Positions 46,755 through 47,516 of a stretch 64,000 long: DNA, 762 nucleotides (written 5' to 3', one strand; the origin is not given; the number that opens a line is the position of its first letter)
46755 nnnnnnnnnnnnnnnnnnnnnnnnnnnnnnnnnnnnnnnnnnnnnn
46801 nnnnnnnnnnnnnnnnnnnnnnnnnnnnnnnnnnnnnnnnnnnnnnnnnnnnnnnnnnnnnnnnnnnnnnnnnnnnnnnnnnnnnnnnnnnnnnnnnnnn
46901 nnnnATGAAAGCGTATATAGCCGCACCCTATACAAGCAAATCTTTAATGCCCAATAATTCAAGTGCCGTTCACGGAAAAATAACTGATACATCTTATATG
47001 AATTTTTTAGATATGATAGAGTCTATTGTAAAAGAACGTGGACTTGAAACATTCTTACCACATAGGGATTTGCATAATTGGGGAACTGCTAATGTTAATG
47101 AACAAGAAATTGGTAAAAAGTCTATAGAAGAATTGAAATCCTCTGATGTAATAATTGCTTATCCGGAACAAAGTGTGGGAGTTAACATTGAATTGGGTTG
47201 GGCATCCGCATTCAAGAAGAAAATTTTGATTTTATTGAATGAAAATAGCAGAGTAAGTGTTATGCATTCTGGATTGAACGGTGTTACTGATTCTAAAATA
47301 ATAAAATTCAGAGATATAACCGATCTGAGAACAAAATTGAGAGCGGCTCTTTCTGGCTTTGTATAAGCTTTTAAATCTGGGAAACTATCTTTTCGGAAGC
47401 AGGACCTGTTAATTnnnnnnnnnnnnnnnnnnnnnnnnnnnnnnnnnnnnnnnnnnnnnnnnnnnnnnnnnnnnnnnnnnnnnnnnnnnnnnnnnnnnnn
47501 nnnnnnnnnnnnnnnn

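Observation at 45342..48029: Tight operon of HTH, micro-ORF, PRTase-like and nucleoside-deoxyribosyltransferase-like genes next to an orphan, divergent IGPD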

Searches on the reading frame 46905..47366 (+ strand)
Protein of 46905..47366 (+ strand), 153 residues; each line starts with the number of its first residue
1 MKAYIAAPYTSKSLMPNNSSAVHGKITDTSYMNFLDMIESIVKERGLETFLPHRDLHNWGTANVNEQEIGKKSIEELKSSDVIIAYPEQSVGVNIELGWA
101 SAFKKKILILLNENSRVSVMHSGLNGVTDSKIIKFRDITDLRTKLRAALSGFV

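Call 3: search_protein_families(library=pfam, proteins=[window:46905-47366:+], max_evalue=1)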
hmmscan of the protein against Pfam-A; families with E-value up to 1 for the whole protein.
window:46905-47366:+ (153 aa): 3 families
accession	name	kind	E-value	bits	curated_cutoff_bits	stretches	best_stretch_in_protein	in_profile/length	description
PF05014.21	Nuc_deoxyrib_tr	-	7.8e-09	36.1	28.8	1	36-117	18-103/117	Nucleoside 2-deoxyribosyltransferase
PF15891.11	Nuc_deoxyri_tr2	-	0.0063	17.3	30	1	36-110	21-101/105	Nucleoside 2-deoxyribosyltransferase like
PF22128.2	Alp7A_like_C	-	0.021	15.1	22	1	30-81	34-85/156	Alp7A C-terminal domain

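Call 4: search_protein_families(library=ncbifam, proteins=[window:46905-47366:+], max_evalue=1)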
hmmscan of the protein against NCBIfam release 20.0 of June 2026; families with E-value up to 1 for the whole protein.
window:46905-47366:+ (153 aa): 0 families

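Call 23: find_homologous_proteins(query=window:46905-47366:+, max_evalue=0.001)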
Query window:46905-47366:+ (153 aa): 46 proteins with E <= 0.001 among 69 candidates.
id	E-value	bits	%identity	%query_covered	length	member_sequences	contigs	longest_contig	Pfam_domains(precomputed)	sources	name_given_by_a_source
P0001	2.6e-93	327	100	100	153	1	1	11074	PF05014.22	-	-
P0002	8.1e-84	297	100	91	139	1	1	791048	PF05014.22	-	-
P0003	6.7e-76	271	81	98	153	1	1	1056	PF05014.22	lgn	-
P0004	1.8e-67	244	75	98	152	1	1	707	PF05014.22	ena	-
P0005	2.6e-67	243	75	99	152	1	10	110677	PF05014.22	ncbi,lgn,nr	ncbi:MAG: hypothetical protein HYS62_00705 [Candidatus Aenigmarchaeota archaeon]|nr:hypothetical pro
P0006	1.0e-66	241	74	97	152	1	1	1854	PF05014.22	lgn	-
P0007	3.6e-66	239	72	99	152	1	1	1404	PF05014.22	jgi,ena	-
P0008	3.7e-66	239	74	97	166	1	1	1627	PF05014.22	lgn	-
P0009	5.1e-66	239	73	98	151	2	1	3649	PF05014.22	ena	-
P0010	1.1e-64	235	72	99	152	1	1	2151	PF05014.22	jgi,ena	-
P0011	3.2e-64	233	71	98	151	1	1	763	PF05014.22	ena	-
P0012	3.5e-64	233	71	98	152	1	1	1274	PF05014.22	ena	-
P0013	6.0e-64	232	71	98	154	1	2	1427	PF05014.22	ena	-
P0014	7.9e-64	232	71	98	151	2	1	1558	PF05014.22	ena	-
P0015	1.1e-63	231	69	98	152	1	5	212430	PF05014.22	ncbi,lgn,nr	ncbi:MAG: hypothetical protein HYW23_03450 [Candidatus Aenigmarchaeota archaeon]|nr:hypothetical pro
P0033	1.0e-52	196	63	97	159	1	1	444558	-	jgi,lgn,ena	-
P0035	8.6e-51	190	59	99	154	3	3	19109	-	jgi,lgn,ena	-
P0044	4.1e-30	123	44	97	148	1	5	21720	-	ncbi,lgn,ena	-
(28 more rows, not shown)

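Call 24: find_encoding_contigs(protein=P0033, flank=6000, max_places=2)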
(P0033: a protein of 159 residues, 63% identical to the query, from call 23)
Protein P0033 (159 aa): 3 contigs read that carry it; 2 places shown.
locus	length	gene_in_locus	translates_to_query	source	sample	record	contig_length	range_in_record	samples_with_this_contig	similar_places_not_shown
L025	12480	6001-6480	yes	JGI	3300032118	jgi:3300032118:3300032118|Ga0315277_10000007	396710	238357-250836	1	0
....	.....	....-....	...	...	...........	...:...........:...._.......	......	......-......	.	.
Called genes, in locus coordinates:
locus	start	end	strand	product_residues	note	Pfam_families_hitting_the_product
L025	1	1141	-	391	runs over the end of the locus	PF00890:FAD_binding_2 (faint), PF01266:DAO (faint), PF01946:Thi4 (weak), PF04820:Trp_halogenase (faint), PF05834:Lycopene_cycl (weak), PF12831:FAD_oxidored, PF22578:GGR_cat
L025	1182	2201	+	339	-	PF21572:Nop5_56-rel_N_Arc (weak), PF01798:Nop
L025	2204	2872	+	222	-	PF01269:Fibrillarin, PF13847:Methyltransf_31 (weak)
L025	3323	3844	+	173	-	PF13404:HTH_AsnC-type, PF13412:HTH_24, PF01022:HTH_5 (faint), PF01037:AsnC_trans_reg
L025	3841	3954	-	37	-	-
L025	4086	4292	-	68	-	-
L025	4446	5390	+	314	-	PF12840:HTH_20 (weak), PF01022:HTH_5 (weak)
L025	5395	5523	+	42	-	-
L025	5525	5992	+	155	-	-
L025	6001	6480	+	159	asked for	-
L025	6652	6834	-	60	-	-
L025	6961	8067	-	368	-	PF01368:DHH, PF02272:DHHA1 (weak)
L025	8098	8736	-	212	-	PF01966:HD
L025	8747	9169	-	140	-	PF11969:DcpS_C, PF01230:HIT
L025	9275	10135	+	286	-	-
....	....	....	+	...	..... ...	-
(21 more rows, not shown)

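Call 25: find_encoding_contigs(protein=P0035, flank=6000, max_places=2)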
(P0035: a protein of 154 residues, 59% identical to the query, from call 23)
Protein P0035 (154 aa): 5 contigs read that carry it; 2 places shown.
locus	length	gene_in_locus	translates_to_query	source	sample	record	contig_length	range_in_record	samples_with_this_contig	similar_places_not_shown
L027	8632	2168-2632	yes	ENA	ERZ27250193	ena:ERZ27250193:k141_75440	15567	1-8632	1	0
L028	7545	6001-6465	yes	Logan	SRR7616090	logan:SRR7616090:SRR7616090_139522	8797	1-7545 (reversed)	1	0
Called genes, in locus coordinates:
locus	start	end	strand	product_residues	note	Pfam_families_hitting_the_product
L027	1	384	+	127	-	?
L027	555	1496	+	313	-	PF12840:HTH_20 (weak), PF01022:HTH_5, PF01978:TrmB (weak), PF21476:PF0610-like_N (weak), PF05124:S_layer_C (faint)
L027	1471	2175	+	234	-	-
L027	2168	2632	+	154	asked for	-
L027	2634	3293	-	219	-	PF00475:IGPD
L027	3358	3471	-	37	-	-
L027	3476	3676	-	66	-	-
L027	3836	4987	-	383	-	PF01368:DHH, PF02272:DHHA1 (weak)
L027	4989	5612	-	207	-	PF01966:HD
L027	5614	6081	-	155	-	PF11969:DcpS_C, PF01230:HIT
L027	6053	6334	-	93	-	PF00428:Ribosomal_60s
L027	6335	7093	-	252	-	PF00466:Ribosomal_L10, PF17777:RL10P_insert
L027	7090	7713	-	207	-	PF00687:Ribosomal_L1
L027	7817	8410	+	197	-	PF00416:Ribosomal_S13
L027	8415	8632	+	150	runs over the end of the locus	PF01479:S4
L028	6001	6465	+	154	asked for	-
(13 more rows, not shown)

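Call 26: find_encoding_contigs(protein=P0044, flank=6000, max_places=2)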
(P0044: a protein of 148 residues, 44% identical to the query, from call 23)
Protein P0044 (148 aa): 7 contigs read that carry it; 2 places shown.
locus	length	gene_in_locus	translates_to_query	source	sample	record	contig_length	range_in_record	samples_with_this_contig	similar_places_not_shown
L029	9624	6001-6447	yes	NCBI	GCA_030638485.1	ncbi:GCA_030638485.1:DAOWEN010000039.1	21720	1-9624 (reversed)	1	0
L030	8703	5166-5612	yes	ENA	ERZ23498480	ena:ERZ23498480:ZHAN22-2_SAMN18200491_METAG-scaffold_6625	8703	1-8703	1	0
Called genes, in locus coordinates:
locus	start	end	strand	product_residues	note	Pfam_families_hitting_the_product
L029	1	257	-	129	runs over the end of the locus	-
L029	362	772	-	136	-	-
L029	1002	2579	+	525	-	-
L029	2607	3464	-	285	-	PF14267:DUF4357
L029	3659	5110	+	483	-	PF00587:tRNA-synt_2b, PF03129:HGTP_anticodon, PF09180:ProRS-C_1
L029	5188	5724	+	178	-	PF01558:POR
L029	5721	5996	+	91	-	PF12797:Fer4_2 (weak), PF00037:Fer4, PF12837:Fer4_6 (weak), PF13237:Fer4_10, PF14697:Fer4_21, PF12838:Fer4_7, PF13187:Fer4_9 (weak), PF00037:Fer4 (weak), +6 more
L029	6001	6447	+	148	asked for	-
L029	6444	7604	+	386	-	PF01855:POR_N, PF17147:PFOR_II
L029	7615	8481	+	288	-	PF02775:TPP_enzyme_C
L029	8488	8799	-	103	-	-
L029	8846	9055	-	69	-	PF04024:PspC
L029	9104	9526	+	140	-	PF00293:NUDIX, PF14815:NUDIX_4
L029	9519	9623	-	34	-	?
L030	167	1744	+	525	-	-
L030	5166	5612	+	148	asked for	-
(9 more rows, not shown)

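Call 31: search_solved_structures(query=window:46905-47366:+, show_alignments=4, max_evalue=1)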
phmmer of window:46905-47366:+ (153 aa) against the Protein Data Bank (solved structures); distinct sequences matched with E-value up to 1: 25.
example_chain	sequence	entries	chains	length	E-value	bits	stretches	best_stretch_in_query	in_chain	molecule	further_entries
5vto_A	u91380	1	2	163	4.6e-12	49.5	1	29-149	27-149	Blasticidin M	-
4jem_A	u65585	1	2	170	1.1e-09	41.7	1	36-149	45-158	CMP/hydroxymethyl CMP hydrolase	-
4jel_A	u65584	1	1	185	1.4e-09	41.4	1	36-149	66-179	CMP/hydroxymethyl CMP hydrolase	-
4ohr_A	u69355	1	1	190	1.5e-09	41.3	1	36-149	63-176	CMP/hydroxymethyl CMP hydrolase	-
4jen_A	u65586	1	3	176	7.3e-09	39.1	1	40-140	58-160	CMP N-GLYCOSIDASE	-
4ohb_A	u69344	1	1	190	1.1e-08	38.5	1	36-149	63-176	CMP/hydroxymethyl CMP hydrolase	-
8rps_C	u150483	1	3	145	0.00023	24.5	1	66-131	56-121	2'-deoxynucleoside 5'-phosphate N-hydrolase 1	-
8rpt_B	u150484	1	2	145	0.00023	24.5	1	66-131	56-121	2'-deoxynucleoside 5'-phosphate N-hydrolase 1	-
9da1_A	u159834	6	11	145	0.00031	24.1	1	67-131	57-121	5-hydroxymethyl-dUMP N-hydrolase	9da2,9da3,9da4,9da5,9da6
8os9_A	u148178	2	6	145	0.00031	24.1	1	67-131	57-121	2'-deoxynucleoside 5'-phosphate N-hydrolase 1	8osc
8rqd_C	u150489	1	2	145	0.00031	24.1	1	67-131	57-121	2'-deoxynucleoside 5'-phosphate N-hydrolase 1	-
8qhr_A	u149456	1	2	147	0.00032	24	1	67-131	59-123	2'-deoxynucleoside 5'-phosphate N-hydrolase 1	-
9i3q_A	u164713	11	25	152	0.00034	23.9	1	67-131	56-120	5-hydroxymethyl-dUMP N-hydrolase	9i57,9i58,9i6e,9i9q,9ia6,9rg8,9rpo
4p5e_A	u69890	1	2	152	0.00034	23.9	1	67-131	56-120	2'-deoxynucleoside 5'-phosphate N-hydrolase 1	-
8qhq_A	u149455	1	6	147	0.00084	22.7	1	67-131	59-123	2'-deoxynucleoside 5'-phosphate N-hydrolase 1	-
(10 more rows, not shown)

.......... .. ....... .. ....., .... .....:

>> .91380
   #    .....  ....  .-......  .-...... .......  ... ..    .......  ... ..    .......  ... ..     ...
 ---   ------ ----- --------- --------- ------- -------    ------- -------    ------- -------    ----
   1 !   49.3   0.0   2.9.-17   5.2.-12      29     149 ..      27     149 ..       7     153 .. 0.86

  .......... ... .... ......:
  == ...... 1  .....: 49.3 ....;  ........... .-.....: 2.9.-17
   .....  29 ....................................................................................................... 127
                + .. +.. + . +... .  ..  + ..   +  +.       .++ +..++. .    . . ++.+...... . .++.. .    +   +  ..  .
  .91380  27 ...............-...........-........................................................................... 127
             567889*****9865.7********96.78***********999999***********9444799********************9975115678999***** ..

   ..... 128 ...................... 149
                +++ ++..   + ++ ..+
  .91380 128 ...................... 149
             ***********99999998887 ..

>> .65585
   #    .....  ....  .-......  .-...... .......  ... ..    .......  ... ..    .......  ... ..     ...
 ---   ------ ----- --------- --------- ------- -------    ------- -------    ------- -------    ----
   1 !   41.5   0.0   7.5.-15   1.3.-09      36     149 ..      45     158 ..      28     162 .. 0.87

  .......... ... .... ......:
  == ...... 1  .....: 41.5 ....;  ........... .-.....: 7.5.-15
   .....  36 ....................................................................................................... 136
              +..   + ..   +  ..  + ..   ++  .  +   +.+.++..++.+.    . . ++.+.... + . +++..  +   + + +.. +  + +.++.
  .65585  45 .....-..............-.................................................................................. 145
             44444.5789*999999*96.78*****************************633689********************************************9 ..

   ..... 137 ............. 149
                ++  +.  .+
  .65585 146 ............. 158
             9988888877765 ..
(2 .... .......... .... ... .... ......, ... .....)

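Call 73: search_protein_families(library=padloc, proteins=[window:46905-47366:+], max_evalue=0.01)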
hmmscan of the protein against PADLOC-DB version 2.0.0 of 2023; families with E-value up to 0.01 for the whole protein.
window:46905-47366:+ (153 aa): 1 family
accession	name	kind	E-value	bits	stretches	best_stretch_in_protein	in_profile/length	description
PDLC02216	RdrA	-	0.0029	14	1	43-101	481-537/900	-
